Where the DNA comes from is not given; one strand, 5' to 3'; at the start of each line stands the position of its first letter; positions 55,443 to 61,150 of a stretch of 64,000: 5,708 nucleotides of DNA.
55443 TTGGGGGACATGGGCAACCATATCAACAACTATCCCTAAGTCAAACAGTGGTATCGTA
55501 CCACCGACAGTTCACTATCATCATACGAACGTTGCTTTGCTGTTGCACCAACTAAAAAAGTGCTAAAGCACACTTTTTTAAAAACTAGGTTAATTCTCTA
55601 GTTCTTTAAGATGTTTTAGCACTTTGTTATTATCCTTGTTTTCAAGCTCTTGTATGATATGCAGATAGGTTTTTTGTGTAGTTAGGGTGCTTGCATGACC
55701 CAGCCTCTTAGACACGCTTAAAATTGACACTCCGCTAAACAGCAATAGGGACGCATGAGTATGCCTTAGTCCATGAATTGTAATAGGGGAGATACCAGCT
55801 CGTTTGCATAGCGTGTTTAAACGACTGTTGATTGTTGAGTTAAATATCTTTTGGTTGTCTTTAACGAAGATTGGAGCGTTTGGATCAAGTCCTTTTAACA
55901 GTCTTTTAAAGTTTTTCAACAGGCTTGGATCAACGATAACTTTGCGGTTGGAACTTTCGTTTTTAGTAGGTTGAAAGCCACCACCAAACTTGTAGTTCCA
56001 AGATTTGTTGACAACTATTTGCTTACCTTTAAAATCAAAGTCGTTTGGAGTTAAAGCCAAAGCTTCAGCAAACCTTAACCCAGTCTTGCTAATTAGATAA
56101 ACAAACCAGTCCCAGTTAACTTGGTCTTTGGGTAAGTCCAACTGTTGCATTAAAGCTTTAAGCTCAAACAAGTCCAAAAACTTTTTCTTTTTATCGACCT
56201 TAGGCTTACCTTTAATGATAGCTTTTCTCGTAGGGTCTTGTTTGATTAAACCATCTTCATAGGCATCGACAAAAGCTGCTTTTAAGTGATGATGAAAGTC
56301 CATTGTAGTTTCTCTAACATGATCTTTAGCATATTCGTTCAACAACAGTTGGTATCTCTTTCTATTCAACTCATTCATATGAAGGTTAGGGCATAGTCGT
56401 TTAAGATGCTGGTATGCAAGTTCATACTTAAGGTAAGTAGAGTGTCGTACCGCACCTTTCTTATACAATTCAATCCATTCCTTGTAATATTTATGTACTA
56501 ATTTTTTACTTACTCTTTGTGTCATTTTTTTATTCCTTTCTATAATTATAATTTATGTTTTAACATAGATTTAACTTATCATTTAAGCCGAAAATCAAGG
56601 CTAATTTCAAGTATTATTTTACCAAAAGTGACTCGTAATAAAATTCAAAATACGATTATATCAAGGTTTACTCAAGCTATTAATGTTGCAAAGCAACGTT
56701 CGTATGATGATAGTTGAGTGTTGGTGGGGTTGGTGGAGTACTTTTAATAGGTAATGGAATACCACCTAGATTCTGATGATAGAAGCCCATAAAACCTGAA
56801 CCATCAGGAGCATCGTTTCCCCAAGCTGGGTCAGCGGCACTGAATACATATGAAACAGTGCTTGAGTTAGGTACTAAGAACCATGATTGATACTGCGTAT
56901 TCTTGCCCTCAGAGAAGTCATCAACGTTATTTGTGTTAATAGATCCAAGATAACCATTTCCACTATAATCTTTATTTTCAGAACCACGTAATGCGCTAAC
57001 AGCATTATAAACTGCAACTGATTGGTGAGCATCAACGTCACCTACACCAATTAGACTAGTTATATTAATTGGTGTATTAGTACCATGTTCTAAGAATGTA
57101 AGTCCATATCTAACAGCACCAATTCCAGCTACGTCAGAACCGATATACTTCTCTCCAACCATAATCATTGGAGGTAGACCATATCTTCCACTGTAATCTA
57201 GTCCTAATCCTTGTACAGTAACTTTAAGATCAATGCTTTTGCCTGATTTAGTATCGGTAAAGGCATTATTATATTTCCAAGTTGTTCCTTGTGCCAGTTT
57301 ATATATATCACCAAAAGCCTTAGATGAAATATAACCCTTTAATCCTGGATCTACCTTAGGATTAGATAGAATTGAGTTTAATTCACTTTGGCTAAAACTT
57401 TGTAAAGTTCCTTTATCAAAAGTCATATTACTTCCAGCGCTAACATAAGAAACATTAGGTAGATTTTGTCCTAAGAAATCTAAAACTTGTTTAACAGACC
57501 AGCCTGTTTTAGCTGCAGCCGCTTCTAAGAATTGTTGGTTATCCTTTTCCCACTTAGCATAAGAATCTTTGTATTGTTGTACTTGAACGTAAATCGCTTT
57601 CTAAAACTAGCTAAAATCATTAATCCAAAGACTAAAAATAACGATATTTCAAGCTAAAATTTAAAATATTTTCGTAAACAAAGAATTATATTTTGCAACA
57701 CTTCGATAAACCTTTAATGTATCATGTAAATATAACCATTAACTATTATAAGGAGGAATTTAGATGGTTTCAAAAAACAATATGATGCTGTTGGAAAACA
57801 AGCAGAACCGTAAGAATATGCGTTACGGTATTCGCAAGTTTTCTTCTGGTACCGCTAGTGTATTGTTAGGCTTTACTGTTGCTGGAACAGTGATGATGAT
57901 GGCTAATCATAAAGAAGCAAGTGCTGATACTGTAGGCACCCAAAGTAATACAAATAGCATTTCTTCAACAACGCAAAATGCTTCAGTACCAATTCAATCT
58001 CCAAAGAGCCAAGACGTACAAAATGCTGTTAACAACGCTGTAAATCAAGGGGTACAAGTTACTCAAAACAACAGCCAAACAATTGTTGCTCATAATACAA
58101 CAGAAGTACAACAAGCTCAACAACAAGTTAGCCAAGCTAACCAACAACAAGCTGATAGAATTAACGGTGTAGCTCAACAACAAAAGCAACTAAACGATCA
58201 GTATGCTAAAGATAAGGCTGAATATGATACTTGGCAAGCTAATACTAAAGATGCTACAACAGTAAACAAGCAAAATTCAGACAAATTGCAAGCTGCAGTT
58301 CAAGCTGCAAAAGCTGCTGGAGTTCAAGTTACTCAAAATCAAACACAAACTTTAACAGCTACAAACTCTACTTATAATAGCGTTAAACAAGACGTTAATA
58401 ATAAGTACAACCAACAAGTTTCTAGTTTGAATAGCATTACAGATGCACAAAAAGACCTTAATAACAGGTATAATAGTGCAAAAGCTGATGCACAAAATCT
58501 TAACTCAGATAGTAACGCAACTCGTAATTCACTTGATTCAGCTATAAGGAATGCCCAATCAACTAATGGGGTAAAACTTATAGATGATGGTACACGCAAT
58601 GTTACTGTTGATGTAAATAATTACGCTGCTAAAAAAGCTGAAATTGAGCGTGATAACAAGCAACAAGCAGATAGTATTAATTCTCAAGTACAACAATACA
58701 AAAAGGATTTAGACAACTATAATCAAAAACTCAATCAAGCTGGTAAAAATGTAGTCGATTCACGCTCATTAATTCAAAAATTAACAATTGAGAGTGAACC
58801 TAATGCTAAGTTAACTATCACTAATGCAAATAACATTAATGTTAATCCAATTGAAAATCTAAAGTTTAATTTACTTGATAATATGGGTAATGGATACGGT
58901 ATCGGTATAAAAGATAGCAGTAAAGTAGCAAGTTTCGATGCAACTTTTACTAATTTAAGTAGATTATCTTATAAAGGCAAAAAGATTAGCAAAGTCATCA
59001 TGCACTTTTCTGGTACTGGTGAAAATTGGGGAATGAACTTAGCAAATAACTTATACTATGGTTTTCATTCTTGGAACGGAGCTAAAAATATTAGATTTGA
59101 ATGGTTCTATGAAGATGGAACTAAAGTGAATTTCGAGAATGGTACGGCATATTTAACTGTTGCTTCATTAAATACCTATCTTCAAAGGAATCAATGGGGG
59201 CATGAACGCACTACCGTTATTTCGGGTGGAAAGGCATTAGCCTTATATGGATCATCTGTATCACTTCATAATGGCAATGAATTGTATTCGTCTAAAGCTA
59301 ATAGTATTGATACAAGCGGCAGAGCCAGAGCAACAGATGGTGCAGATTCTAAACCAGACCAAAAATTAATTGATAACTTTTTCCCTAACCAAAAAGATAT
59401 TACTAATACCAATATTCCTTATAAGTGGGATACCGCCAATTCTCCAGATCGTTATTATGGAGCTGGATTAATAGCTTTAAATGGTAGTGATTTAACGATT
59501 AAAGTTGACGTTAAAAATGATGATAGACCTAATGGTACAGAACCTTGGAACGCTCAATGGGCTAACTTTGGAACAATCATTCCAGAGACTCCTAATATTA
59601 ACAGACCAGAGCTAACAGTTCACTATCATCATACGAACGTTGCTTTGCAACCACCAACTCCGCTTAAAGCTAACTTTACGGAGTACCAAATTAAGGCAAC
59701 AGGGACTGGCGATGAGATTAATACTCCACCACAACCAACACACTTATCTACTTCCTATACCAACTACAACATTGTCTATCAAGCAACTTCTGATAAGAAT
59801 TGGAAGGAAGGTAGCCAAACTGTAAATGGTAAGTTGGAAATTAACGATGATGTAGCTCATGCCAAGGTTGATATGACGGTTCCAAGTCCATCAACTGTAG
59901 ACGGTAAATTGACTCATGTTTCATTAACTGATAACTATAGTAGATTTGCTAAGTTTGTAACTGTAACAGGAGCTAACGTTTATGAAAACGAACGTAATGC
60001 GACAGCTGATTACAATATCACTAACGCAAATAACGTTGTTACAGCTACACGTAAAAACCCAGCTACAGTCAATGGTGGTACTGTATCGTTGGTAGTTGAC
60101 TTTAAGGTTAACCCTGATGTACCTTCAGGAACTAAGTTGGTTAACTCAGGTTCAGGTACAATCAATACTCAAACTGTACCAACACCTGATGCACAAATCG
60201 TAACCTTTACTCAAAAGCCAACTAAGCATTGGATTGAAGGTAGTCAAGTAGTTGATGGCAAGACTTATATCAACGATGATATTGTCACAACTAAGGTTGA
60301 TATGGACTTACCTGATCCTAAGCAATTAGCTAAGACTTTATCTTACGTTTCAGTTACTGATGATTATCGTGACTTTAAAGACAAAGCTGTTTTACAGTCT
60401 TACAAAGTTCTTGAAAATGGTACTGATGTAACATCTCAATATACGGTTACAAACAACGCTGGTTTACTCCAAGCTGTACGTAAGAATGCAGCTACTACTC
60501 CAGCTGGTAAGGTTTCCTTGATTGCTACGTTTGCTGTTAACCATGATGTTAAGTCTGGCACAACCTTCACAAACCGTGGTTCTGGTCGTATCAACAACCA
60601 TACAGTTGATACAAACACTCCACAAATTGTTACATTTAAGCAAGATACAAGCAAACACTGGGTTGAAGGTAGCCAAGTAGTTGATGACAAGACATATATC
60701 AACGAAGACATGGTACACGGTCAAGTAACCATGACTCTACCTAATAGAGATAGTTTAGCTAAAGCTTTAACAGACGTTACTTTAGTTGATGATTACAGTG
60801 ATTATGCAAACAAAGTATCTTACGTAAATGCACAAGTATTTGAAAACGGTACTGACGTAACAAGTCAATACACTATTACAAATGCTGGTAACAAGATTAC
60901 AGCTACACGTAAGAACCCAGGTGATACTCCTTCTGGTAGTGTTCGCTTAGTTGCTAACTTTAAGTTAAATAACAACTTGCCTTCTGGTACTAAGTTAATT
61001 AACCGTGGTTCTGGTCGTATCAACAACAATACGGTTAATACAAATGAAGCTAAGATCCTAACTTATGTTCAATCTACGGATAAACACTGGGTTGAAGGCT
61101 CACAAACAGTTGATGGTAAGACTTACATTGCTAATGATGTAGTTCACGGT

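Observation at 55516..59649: Tyrosine recombinase flanked by inverted identical 29-34-bp segments that coincide with the conserved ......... junction of three adhesin paralogues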

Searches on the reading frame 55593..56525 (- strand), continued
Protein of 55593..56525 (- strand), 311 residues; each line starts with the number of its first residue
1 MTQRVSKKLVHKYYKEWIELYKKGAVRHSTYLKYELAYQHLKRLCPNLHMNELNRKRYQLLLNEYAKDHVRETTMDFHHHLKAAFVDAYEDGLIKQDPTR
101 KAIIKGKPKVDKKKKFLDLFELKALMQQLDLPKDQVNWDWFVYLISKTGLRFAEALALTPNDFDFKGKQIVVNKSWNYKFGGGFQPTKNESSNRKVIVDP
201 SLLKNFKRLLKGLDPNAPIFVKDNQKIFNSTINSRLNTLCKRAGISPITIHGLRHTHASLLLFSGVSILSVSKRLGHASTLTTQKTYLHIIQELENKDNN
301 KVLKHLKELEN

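Call 86: search_solved_structures(query=window:55593-56525:-, max_evalue=0.001, show_alignments=1)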
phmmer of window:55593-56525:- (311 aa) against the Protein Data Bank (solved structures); distinct sequences matched with E-value up to 0.001: 9.
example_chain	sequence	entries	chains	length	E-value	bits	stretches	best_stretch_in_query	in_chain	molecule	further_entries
3lys_A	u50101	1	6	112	2.2e-19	72.8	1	7-107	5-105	Prophage pi2 protein 01, integrase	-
3nkh_A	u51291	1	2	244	4.5e-12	48.9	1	147-302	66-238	Integrase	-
2khq_A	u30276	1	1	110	1.2e-10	44.1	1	12-104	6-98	Integrase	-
6emy_A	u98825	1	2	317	6.7e-10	41.7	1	21-290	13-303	Int protein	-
6en0_A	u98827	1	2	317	6.8e-10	41.7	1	21-290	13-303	Int protein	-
6emz_A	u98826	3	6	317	2e-09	40.1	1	21-290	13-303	Int protein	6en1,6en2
5hxy_A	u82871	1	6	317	2.3e-07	33.4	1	211-290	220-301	Tyrosine recombinase XerA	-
4a8e_A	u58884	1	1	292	5.2e-06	28.9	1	190-288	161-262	PROBABLE TYROSINE RECOMBINASE XERC-LIKE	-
2a3v_A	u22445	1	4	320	6.1e-06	28.7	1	211-292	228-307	site-specific recombinase IntI4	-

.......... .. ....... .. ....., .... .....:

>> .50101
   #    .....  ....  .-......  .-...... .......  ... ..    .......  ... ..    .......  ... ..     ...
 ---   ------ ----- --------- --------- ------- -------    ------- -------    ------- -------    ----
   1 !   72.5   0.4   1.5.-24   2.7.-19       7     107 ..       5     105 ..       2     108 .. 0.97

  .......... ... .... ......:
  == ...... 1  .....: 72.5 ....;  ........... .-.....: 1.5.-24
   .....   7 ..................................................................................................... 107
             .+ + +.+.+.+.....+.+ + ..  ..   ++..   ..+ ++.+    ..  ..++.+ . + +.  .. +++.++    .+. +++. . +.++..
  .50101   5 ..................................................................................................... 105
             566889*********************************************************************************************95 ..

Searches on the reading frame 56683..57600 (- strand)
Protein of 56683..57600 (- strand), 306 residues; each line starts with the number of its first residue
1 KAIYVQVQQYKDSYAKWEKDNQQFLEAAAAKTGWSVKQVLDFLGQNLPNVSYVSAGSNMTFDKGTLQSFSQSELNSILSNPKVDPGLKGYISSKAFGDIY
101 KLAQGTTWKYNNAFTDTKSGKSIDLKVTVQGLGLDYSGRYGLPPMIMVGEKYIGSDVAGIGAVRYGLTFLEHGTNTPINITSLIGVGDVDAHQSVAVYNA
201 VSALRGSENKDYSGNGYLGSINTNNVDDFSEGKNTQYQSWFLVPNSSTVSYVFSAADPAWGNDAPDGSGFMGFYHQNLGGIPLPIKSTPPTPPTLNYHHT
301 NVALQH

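Call 10: search_protein_families(library=pfam, proteins=[window:56683-57600:-], max_evalue=0.01)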
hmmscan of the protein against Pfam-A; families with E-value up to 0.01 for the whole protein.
window:56683-57600:- (306 aa): 0 families

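Call 71: search_protein_families(library=pfam, max_evalue=0.1, proteins=[window:56689-57585:-])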
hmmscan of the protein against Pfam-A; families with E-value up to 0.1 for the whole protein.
seq(299 aa): 1 family
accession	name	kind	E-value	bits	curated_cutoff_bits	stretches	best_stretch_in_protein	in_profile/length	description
PF09386.16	ParD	-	0.015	16.1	27.3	0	16-95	12-76/80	Antitoxin ParD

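Call 72: find_homologous_proteins(query=window:56689-57567:-, max_evalue=0.00001)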
Query seq(293 aa) (293 aa): 7 proteins with E <= 0.00001 among 1108 candidates.
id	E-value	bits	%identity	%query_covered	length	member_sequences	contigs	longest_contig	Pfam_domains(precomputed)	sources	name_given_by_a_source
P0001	7.3e-164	562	95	90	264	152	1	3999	-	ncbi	ncbi:hypothetical protein CYR84_09030, partial [Ligilactobacillus salivarius]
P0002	1.5e-160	551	92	89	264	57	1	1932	-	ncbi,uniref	ncbi:hypothetical protein ACQ5RQ_09905, partial [Ligilactobacillus salivarius]|uniref:hypothetical p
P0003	5.0e-96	340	58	97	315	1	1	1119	-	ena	-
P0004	4.4e-93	330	55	100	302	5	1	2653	-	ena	-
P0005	3.9e-89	317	54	97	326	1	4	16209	-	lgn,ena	-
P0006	2.1e-66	242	94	40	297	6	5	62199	PF02661.24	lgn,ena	-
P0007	1.1e-54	204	89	37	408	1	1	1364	PF18652.7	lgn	-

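Call 82: predict_structure(alignment_id=A1)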
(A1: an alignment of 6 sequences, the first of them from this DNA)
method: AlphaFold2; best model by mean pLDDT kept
length: 293 residues; sequences in the alignment: 6
mean_pLDDT: 44.8   pTM: 0.52
mean pLDDT of the five models: 44.8, 40.7, 37.6, 35.9, 32.6
residues with pLDDT >= 90: 0; 70-90: 6; 50-70: 92; < 50: 195
segments of 3 or more residues with pLDDT < 50: 1-5, 33-100, 122-150, 178-181, 191-210, 212-226, 245-293
pLDDT, mean of each block of 10 residues (from residue 1): 50 57 58 37 36 35 36 31 30 34 51 60 41 44 43 65 65 51 56 41 41 43 45 63 45 42 44 34 24 22
secondary structure, 60 per line:
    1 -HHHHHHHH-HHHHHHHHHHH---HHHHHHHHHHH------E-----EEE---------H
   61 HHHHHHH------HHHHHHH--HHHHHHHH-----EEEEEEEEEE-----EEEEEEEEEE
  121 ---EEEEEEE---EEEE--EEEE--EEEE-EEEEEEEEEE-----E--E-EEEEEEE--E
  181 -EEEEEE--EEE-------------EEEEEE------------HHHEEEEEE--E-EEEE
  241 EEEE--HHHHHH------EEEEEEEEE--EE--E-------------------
elements in order: H2-9 H11-21 H25-35 E48-50 H60-67 H74-80 H83-90 E96-105 E111-120 E124-130 E134-137 E140-143 E146-149 E151-160 E171-177 E182-187 E190-192 E206-211 E227-232 E237-244 H247-252 E259-267

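Call 95: find_encoding_contigs(protein=P0005, flank=9000, max_places=4)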
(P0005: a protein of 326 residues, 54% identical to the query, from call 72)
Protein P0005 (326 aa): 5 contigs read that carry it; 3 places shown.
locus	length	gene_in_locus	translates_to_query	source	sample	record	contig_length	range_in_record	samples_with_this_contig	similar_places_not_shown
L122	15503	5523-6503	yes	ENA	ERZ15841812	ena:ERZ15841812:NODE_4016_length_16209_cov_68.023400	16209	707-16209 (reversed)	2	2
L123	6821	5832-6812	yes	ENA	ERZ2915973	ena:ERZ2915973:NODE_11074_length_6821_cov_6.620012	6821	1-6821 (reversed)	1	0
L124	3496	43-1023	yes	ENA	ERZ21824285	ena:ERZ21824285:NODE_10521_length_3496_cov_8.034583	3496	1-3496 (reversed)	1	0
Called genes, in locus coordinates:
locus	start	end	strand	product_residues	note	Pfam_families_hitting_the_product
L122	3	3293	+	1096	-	?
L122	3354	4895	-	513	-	PF08363:GbpC, PF00589:Phage_integrase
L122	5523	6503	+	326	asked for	-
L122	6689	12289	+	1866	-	-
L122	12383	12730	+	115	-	-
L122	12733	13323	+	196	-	-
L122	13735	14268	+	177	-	-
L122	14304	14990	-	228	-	PF02517:Rce1-like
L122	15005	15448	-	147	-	-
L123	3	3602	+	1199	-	?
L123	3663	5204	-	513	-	PF08363:GbpC, PF00589:Phage_integrase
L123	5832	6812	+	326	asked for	-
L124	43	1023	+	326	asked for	-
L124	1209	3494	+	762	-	?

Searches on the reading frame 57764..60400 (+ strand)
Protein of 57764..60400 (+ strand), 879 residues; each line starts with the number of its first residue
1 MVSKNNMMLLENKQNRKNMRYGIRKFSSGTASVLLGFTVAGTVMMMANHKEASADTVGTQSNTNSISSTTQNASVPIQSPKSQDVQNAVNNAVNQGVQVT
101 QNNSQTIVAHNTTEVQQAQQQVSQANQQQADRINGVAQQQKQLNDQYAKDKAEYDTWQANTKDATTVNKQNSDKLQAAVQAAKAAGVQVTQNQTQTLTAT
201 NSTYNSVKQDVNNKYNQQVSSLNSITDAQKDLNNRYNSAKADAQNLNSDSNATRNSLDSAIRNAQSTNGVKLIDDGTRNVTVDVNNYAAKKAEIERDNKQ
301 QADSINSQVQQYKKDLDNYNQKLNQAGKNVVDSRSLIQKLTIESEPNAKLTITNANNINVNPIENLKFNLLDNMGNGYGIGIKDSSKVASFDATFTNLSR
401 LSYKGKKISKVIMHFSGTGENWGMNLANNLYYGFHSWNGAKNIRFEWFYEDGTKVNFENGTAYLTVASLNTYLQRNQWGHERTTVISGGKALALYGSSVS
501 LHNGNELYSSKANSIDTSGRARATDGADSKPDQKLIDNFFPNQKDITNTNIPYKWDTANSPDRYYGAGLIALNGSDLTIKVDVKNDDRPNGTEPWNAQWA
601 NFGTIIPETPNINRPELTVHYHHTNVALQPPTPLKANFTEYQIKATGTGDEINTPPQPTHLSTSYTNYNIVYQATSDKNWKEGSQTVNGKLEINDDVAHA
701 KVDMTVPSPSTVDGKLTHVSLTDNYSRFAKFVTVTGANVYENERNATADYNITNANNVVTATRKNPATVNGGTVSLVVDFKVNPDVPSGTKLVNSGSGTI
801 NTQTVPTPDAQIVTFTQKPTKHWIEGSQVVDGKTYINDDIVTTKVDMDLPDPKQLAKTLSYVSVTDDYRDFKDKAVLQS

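Call 10: search_protein_families(library=pfam, proteins=[window:57764-60400:+], max_evalue=0.01)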
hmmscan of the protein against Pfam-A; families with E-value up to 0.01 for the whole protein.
window:57764-60400:+ (879 aa): 3 families
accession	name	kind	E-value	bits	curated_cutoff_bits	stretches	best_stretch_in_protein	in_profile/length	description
PF18652.6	Adhesin_P1_N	-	7.2e-25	87.8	27.1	3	159-245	2-92/106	Adhesin P1 N-terminal domain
PF08363.15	GbpC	-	3.8e-08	33.7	27.2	1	314-586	39-293/307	Glucan-binding protein C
PF04650.22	YSIRK_signal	-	4.7e-07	30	20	1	17-36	2-21/26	YSIRK type signal peptide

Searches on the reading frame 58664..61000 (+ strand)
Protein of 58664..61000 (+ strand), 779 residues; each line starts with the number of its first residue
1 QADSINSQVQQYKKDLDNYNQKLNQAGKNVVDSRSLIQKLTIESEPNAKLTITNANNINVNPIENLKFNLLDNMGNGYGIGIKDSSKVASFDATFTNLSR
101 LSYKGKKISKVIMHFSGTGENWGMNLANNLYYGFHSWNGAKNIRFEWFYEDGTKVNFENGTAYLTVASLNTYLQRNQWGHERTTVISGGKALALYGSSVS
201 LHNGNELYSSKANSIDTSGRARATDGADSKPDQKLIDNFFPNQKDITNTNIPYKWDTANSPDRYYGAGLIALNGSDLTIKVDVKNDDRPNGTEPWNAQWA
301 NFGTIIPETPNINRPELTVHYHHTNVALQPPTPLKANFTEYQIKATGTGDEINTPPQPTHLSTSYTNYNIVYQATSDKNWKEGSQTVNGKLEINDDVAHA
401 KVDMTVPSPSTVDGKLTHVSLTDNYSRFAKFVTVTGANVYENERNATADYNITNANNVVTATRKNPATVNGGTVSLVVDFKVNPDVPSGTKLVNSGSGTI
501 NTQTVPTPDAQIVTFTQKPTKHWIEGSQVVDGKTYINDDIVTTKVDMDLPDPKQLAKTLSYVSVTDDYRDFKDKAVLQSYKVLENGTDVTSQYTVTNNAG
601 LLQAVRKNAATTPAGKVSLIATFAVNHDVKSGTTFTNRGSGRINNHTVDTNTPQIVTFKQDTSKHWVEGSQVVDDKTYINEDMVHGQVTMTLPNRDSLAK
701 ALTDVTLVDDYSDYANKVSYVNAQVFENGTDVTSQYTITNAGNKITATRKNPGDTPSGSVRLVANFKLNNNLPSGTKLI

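Call 99: search_solved_structures(query=window:58664-61000:+, max_evalue=0.001)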
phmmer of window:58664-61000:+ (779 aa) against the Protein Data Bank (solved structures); distinct sequences matched with E-value up to 0.001: 0.
